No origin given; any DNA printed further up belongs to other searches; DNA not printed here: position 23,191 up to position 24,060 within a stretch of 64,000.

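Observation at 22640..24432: Lrp regulator / DUF835-like / unknown 213-aa protein: a co-directional three-gene unit of unknown function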

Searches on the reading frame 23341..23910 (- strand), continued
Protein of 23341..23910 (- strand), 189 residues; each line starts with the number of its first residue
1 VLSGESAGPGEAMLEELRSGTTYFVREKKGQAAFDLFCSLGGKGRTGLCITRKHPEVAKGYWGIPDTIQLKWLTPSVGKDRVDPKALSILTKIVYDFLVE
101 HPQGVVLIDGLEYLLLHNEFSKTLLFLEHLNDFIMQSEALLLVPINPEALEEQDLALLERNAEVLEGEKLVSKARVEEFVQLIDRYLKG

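Call 83: find_homologous_proteins(query=A4, max_evalue=0.001)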
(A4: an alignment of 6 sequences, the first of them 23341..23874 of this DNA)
Query A4 (6 sequences) (177 aa, profile of the alignment): 359 proteins with E <= 0.001 among 8000 candidates; the best 120 are listed.
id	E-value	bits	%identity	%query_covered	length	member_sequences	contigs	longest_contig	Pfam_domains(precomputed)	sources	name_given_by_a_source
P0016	1.8e-89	316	83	100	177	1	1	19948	PF05763.19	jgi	jgi:two-component system cell cycle response regulator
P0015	3.9e-87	308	100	100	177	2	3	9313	PF05763.19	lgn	-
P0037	1.1e-83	297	63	99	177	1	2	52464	PF05763.19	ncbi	-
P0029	1.4e-83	297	68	99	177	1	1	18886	PF05763.19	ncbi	ncbi:MAG: DUF835 domain-containing protein [Thermoplasmata archaeon]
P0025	6.3e-82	291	70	99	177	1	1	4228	PF05763.19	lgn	-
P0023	9.7e-81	288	72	100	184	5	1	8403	PF05763.19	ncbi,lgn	-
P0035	1.5e-80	287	65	99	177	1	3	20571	PF05763.19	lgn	-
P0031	6.8e-80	285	66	99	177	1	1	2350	PF05763.19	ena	-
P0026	8.8e-80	284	71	99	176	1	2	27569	PF05763.19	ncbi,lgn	-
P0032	1.2e-79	284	66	99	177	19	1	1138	PF05763.19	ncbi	-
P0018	2.4e-79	283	75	99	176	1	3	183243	PF05763.19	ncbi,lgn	-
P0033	4.6e-79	282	65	99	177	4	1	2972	PF05763.19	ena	-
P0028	5.2e-79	282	70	99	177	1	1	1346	PF05763.19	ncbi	-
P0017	1.2e-78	281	73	99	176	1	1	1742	PF05763.19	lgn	-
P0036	1.9e-78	280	64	99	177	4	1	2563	PF05763.19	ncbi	-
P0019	9.3e-78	278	72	100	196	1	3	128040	PF05763.19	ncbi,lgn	-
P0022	1.4e-77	277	71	100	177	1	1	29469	PF05763.19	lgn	-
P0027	1.7e-77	277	70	100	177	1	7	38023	PF05763.19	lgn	-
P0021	1.8e-77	277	73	100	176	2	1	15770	PF05763.19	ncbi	-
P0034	8.1e-77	275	66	99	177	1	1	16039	PF05763.19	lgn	-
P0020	1.3e-76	274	73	100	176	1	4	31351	PF05763.19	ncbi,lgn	-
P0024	1.3e-75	271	71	100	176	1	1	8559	PF05763.19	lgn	-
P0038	8.3e-75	268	63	99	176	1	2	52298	PF05763.19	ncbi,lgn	-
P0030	6.8e-73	262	68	100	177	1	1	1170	PF05763.19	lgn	-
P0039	1.1e-67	245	43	93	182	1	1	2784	PF05763.19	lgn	-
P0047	6.3e-59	216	45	98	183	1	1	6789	PF05763.19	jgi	jgi:two-component system cell cycle response regulator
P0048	3.9e-58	214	46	97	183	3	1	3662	PF05763.19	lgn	-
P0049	5.3e-58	213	41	93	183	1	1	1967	PF05763.19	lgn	-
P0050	8.0e-58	213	49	93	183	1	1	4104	PF05763.19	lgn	-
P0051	1.4e-56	209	45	95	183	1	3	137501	PF05763.19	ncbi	-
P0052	1.5e-56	209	44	93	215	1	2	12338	PF05763.19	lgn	-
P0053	1.7e-56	209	47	93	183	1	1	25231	PF05763.19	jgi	jgi:two-component system cell cycle response regulator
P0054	8.6e-56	206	41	93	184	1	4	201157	PF05763.19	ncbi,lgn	-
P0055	9.2e-56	206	42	92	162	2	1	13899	PF05763.19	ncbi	-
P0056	1.6e-55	205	43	93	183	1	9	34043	PF05763.19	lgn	-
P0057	2.2e-55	205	48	93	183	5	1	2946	PF05763.19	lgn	-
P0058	2.3e-55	205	44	97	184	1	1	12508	PF05763.19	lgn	-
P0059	2.4e-54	202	40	93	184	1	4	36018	PF05763.19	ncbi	-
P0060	3.0e-54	201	41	93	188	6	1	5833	PF05763.19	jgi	jgi:hypothetical protein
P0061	3.2e-54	201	41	93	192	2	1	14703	PF05763.19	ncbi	ncbi:MAG: DUF835 domain-containing protein, partial [Thermoplasmata archaeon]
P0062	7.1e-54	200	46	95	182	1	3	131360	PF05763.19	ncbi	-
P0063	1.2e-53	199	45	93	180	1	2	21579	PF05763.19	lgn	-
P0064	3.1e-53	198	40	92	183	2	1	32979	PF05763.19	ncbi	ncbi:MAG: DUF835 domain-containing protein [Thermoplasmata archaeon]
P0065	3.9e-53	198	40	98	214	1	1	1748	PF05763.19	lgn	-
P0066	9.5e-53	196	43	93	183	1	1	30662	PF05763.19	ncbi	ncbi:MAG: DUF835 domain-containing protein [Thermoplasmata archaeon]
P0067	1.5e-52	196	41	93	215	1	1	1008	PF05763.19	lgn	-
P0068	2.2e-52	195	40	93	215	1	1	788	PF05763.19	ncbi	-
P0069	3.3e-52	195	47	93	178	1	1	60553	PF05763.19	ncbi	-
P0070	3.5e-52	195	42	95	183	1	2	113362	PF05763.19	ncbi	-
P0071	6.2e-52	194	45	93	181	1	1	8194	PF05763.19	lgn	-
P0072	1.5e-51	192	43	97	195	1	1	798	PF05763.19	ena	-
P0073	1.6e-51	192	40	93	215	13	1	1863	PF05763.19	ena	-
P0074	1.7e-51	192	36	64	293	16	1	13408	PF05763.19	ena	-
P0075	1.8e-51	192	40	93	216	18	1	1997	PF05763.19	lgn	-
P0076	1.8e-51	192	42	97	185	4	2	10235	PF05763.19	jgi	-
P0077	1.9e-51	192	43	97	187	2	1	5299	PF05763.19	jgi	jgi:hypothetical protein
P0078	2.2e-51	192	42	97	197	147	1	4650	PF05763.19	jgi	-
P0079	4.0e-51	191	40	93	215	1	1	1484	PF05763.19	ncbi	-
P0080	5.0e-51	191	42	97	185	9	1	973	PF05763.19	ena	-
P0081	6.0e-51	190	42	98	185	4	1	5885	PF05763.19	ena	-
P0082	7.9e-51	190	43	98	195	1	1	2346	PF05763.19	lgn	-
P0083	8.4e-51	190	43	98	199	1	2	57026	PF05763.19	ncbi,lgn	-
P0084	1.1e-50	190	42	97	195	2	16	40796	PF05763.19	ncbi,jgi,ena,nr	ncbi:MAG TPA: DUF835 domain-containing protein [Thermoplasmata archaeon]|nr:DUF835 domain-containing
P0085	1.1e-50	190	41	97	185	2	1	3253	PF05763.19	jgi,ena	jgi:two-component system cell cycle response regulator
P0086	1.8e-50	189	42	97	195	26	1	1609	PF05763.19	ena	-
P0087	1.8e-50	189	41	97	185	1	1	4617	PF05763.19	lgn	-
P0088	1.9e-50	189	42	97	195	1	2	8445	PF05763.19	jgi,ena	-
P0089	2.7e-50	188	42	98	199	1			PF05763.19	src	-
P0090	2.7e-50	188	43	98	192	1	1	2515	PF05763.19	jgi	-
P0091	2.8e-50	188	43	98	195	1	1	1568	PF05763.19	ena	-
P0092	2.8e-50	188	43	98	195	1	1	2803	PF05763.19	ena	-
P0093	2.9e-50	188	41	98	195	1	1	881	PF05763.19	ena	-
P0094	3.0e-50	188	43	98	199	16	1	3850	PF05763.19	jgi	-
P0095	3.8e-50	188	42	98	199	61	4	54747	PF05763.19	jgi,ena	-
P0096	4.0e-50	188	42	97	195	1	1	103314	PF05763.19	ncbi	-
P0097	4.1e-50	188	43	98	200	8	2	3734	PF05763.19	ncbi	-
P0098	5.2e-50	187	42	98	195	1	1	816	PF05763.19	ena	-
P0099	6.0e-50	187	43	98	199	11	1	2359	PF05763.19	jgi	-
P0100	6.2e-50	187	41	95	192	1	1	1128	PF05763.19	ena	-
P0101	6.4e-50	187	43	97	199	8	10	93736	PF05763.19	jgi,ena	-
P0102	9.2e-50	187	42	98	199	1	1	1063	PF05763.19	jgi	-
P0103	9.5e-50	187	42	98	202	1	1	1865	PF05763.19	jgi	-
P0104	1.1e-49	186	42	98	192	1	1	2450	PF05763.19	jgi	-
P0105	1.2e-49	186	42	98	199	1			PF05763.19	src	-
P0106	1.2e-49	186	43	98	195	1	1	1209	PF05763.19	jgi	-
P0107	1.2e-49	186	42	97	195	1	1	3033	PF05763.19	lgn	-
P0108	1.2e-49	186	43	98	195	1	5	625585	PF05763.19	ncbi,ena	-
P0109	1.3e-49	186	43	98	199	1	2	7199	PF05763.19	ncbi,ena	-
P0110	1.5e-49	186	42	98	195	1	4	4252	PF05763.19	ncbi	-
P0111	1.5e-49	186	42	98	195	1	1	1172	PF05763.19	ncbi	-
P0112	1.5e-49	186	42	97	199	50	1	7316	PF05763.19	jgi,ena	-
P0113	1.6e-49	186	40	97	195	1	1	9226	PF05763.19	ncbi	-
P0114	1.7e-49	186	42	98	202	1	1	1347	PF05763.19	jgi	-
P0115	1.7e-49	186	41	98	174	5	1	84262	PF05763.19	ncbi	ncbi:MAG TPA: DUF835 domain-containing protein [Thermoplasmata archaeon]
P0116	1.8e-49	186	41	97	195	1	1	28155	PF05763.19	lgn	-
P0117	1.9e-49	186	41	97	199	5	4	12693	PF05763.19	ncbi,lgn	-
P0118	2.0e-49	186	43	97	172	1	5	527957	PF05763.19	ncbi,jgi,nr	ncbi:MAG TPA: DUF835 domain-containing protein [Thermoplasmata archaeon]|nr:DUF835 domain-containing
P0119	2.1e-49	185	42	98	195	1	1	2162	PF05763.19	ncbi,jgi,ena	-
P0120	2.2e-49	185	41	97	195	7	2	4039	PF05763.19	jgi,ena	-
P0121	2.3e-49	185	42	97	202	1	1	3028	PF05763.19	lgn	-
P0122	2.3e-49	185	41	98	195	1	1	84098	PF05763.19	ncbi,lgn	-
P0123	2.4e-49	185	41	97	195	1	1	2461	PF05763.19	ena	-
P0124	2.7e-49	185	42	98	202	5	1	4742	PF05763.19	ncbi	-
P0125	3.3e-49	185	40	97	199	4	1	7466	PF05763.19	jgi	-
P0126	3.7e-49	185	41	97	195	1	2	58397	PF05763.19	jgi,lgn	jgi:hypothetical protein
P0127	4.0e-49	185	41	97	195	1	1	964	PF05763.19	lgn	-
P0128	4.6e-49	184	41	97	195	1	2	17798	PF05763.19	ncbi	-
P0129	4.6e-49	184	40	97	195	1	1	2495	PF05763.19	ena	-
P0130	4.6e-49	184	41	97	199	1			PF05763.19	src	-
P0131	4.9e-49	184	41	98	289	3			PF05763.19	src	-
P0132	5.1e-49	184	41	97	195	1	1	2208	PF05763.19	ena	-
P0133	5.3e-49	184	42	97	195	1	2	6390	PF05763.19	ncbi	-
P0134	5.5e-49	184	41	97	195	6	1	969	PF05763.19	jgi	-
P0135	5.5e-49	184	41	97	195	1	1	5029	PF05763.19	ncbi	-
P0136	6.2e-49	184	41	97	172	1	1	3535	PF05763.19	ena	-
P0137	7.2e-49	184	42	97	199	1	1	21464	PF05763.19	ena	-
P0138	7.3e-49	184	42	97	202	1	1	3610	PF05763.19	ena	-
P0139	8.0e-49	184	41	97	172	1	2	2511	PF05763.19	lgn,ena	-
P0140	8.3e-49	183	41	98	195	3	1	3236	PF05763.19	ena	-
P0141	8.7e-49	183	42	97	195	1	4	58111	PF05763.19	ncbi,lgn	-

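Call 84: find_encoding_contigs(protein=P0051, flank=5000, max_places=1)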
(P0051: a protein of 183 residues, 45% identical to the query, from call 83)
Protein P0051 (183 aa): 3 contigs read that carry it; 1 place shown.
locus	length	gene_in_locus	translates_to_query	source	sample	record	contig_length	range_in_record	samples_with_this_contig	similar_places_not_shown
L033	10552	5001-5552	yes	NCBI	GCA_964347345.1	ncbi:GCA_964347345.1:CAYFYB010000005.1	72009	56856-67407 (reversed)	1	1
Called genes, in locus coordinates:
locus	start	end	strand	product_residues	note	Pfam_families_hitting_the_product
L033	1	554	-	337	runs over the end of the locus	PF01087:GalP_UDP_transf, PF16285:DUF4931_N, PF16268:DUF4921, PF02744:GalP_UDP_tr_C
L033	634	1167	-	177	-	PF00293:NUDIX, PF14815:NUDIX_4 (weak)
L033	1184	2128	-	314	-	PF01916:DS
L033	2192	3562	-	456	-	PF02037:SAP (faint)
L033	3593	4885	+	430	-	PF05621:TniB (weak), PF13191:AAA_16, PF00931:NB-ARC (weak), PF13401:AAA_22, PF22703:Cdc6_lid, PF09079:WHD_Cdc6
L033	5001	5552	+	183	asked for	PF05763:DUF835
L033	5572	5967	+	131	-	-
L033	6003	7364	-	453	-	PF01368:DHH, PF21763:DHH_CID (weak), PF02272:DHHA1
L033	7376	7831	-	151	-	PF08069:Ribosomal_S13_N, PF00312:Ribosomal_S15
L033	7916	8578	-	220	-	PF01269:Fibrillarin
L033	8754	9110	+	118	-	-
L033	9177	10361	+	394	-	PF00149:Metallophos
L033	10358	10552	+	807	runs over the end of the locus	PF02463:SMC_N, PF13476:AAA_23, PF13555:AAA_29 (weak)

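Call 85: find_encoding_contigs(protein=P0054, flank=5000, max_places=1)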
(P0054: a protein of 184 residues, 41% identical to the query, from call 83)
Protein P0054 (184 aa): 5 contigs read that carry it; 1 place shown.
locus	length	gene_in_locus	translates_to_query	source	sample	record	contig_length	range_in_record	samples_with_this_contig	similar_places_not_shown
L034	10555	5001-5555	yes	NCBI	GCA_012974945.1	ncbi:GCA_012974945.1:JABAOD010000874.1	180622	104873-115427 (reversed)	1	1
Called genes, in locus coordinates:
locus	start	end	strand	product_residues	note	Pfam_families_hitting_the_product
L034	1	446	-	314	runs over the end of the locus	PF01916:DS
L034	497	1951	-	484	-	-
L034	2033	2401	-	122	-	-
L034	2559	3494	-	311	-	-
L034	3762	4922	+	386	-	PF05621:TniB (weak), PF13191:AAA_16, PF13401:AAA_22, PF22703:Cdc6_lid, PF09079:WHD_Cdc6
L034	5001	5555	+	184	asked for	PF05763:DUF835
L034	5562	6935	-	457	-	PF01368:DHH, PF21763:DHH_CID (faint), PF02272:DHHA1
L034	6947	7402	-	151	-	PF08069:Ribosomal_S13_N, PF00312:Ribosomal_S15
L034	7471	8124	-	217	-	PF01269:Fibrillarin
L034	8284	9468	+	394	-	PF00149:Metallophos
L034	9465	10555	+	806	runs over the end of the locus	PF02463:SMC_N (weak), PF13476:AAA_23, PF13555:AAA_29 (weak)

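Call 86: find_encoding_contigs(protein=P0108, flank=5000, max_places=1)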
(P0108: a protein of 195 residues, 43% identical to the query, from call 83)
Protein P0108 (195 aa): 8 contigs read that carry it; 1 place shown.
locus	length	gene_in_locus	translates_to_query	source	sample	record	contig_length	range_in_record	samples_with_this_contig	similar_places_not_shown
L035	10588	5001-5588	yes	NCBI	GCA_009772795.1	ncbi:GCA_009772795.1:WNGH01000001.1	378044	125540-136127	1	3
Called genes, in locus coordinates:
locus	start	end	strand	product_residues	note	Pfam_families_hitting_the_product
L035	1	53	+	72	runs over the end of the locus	-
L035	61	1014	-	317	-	PF01916:DS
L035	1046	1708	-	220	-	PF06736:TMEM175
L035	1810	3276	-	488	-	-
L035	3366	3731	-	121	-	-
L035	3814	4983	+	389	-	PF13191:AAA_16, PF01637:ATPase_2 (weak), PF13401:AAA_22, PF00004:AAA (weak), PF22703:Cdc6_lid, PF09079:WHD_Cdc6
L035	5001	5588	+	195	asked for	PF05763:DUF835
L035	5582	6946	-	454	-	PF01368:DHH, PF02272:DHHA1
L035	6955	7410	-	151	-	PF08069:Ribosomal_S13_N, PF00312:Ribosomal_S15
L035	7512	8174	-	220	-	PF01269:Fibrillarin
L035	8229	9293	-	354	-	PF13424:TPR_12 (faint), PF13428:TPR_14 (faint), PF13432:TPR_16 (faint), PF07719:TPR_2 (faint), PF14559:TPR_19 (faint), PF13414:TPR_11 (faint), PF23914:TPR_CcmH_CycH (faint), PF00515:TPR_1 (faint), +1 more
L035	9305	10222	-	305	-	PF23914:TPR_CcmH_CycH, PF13432:TPR_16, PF13428:TPR_14 (weak), PF13371:TPR_9, PF00515:TPR_1, PF07719:TPR_2 (weak), PF13432:TPR_16, PF13371:TPR_9 (weak), +10 more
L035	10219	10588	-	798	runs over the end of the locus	PF13428:TPR_14 (faint), PF13371:TPR_9, PF14559:TPR_19 (weak), PF13432:TPR_16, PF14559:TPR_19, PF13432:TPR_16, PF00515:TPR_1, PF07719:TPR_2 (weak), +12 more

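Call 87: find_encoding_contigs(protein=P0069, flank=5000, max_places=1)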
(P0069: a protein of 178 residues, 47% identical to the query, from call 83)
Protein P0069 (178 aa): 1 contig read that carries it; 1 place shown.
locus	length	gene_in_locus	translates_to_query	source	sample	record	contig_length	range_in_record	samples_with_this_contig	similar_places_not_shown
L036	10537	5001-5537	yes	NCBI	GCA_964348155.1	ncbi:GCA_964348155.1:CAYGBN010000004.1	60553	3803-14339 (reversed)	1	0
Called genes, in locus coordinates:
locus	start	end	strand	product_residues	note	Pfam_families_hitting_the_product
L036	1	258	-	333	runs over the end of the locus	PF01087:GalP_UDP_transf, PF16285:DUF4931_N, PF16268:DUF4921, PF02744:GalP_UDP_tr_C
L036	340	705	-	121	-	PF00293:NUDIX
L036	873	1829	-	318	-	PF01916:DS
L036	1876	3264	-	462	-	-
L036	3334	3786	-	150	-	-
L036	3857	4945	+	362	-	PF05621:TniB, PF13191:AAA_16, PF13401:AAA_22, PF05729:NACHT (faint), PF22703:Cdc6_lid, PF09079:WHD_Cdc6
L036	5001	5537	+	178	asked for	PF05763:DUF835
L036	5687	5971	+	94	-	-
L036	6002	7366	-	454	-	PF01368:DHH, PF21763:DHH_CID (faint), PF02272:DHHA1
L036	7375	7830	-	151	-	PF08069:Ribosomal_S13_N, PF00312:Ribosomal_S15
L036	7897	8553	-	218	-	PF01269:Fibrillarin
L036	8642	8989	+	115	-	-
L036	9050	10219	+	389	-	-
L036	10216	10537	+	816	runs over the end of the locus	PF02463:SMC_N, PF13476:AAA_23, PF13555:AAA_29 (weak)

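Call 88: find_encoding_contigs(protein=P0118, flank=5000, max_places=1)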
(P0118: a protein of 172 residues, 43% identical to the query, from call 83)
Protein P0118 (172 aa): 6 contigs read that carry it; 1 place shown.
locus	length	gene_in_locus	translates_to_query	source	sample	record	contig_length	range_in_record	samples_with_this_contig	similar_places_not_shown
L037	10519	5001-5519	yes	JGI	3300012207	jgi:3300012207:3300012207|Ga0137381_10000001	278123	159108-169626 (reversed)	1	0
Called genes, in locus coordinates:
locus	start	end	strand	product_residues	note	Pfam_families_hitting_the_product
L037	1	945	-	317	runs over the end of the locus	PF01916:DS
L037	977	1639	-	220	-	PF06736:TMEM175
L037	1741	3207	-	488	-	-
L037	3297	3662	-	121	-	-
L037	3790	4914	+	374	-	PF01637:ATPase_2 (weak), PF13191:AAA_16, PF00004:AAA (weak), PF13401:AAA_22, PF22703:Cdc6_lid, PF09079:WHD_Cdc6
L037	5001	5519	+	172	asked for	PF05763:DUF835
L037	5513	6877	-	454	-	PF01368:DHH, PF02272:DHHA1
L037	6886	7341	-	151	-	PF08069:Ribosomal_S13_N, PF00312:Ribosomal_S15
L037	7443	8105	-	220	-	PF01269:Fibrillarin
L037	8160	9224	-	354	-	PF13424:TPR_12 (faint), PF13428:TPR_14 (faint), PF13432:TPR_16 (faint), PF07719:TPR_2 (faint), PF14559:TPR_19 (faint), PF13414:TPR_11 (faint), PF23914:TPR_CcmH_CycH (faint), PF00515:TPR_1 (faint), +1 more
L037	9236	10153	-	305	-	PF23914:TPR_CcmH_CycH, PF13432:TPR_16, PF13428:TPR_14 (weak), PF13371:TPR_9, PF00515:TPR_1, PF07719:TPR_2 (weak), PF13432:TPR_16, PF13371:TPR_9 (weak), +10 more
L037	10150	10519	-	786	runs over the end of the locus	PF13428:TPR_14 (faint), PF13371:TPR_9, PF14559:TPR_19 (weak), PF13432:TPR_16, PF14559:TPR_19, PF13432:TPR_16, PF00515:TPR_1, PF07719:TPR_2 (weak), +12 more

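Call 91: search_protein_families(library=pfam, proteins=[L016:1-519:+, L016:1678-2784:-, L033:5572-5967:+, L036:5687-5971:+, L021:3371-4138:+, L013:6855-7220:+, L032:13889-14737:-], max_evalue=0.01)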
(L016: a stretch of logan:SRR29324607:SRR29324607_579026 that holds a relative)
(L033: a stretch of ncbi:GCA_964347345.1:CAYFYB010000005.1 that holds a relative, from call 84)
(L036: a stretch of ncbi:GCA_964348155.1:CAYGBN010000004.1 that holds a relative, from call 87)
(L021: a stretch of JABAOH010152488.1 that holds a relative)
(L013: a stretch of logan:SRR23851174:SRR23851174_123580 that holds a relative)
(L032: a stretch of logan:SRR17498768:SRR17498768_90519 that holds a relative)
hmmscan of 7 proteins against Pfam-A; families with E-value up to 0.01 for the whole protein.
L016:1-519:+ (172 aa): 3 families
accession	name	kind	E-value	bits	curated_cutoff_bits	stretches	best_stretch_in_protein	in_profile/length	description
PF22703.2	Cdc6_lid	-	2.3e-18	66.2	27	1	1-60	7-67/68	Cdc6 AAA+ ATPase-type lid domain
PF09079.17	Cdc6_C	-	3.3e-15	56.3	25.1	1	73-157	4-90/96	CDC6, C terminal winged helix domain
PF17856.7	TIP49_C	-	0.0088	16.6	24.5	0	20-59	22-60/66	TIP49 AAA-lid domain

L016:1678-2784:- (368 aa): 2 families
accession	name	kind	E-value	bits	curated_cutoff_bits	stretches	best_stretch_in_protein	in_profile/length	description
PF02272.25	DHHA1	-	6.3e-14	52.7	25.9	1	271-358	15-100/102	DHHA1 domain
PF21763.2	DHH_CID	-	4.5e-06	27.4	27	1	114-185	8-84/84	DHH-CID domain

L033:5572-5967:+ (131 aa): 2 families
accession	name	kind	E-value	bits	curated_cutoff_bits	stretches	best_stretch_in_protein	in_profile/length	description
PF01336.31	tRNA_anti-codon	-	0.0025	18.1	27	1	50-119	4-71/75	OB-fold nucleic acid binding domain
PF13742.12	tRNA_anti_2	-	0.0061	17.2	27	1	38-112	13-86/95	OB-fold nucleic acid binding domain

L036:5687-5971:+ (94 aa): 1 family
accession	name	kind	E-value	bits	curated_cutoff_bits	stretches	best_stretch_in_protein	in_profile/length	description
PF01336.31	tRNA_anti-codon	-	0.0012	19.1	27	1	13-84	1-70/75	OB-fold nucleic acid binding domain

L021:3371-4138:+ (255 aa): 1 family
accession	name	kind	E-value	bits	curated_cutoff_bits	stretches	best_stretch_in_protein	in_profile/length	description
PF13578.12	Methyltransf_24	-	1e-19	71.8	26.3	1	101-226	1-105/105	Methyltransferase domain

L013:6855-7220:+ (121 aa): 0 families

L032:13889-14737:- (282 aa): 0 families
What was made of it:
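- In five it directly follows Orc1/Cdc6, at gaps of 17-115 nt; in L016 a thioesterase gene intervenes (calls 84-88 and 91).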

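Call 97: search_protein_families(library=padloc, proteins=[window:23341-23874:-], max_evalue=0.01)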
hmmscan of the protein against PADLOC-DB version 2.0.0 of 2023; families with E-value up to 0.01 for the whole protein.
window:23341-23874:- (177 aa): 0 families

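Call 98: search_protein_families(library=phrogs, proteins=[window:23341-23874:-], max_evalue=0.01)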
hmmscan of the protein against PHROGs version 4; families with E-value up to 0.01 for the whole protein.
window:23341-23874:- (177 aa): 0 families
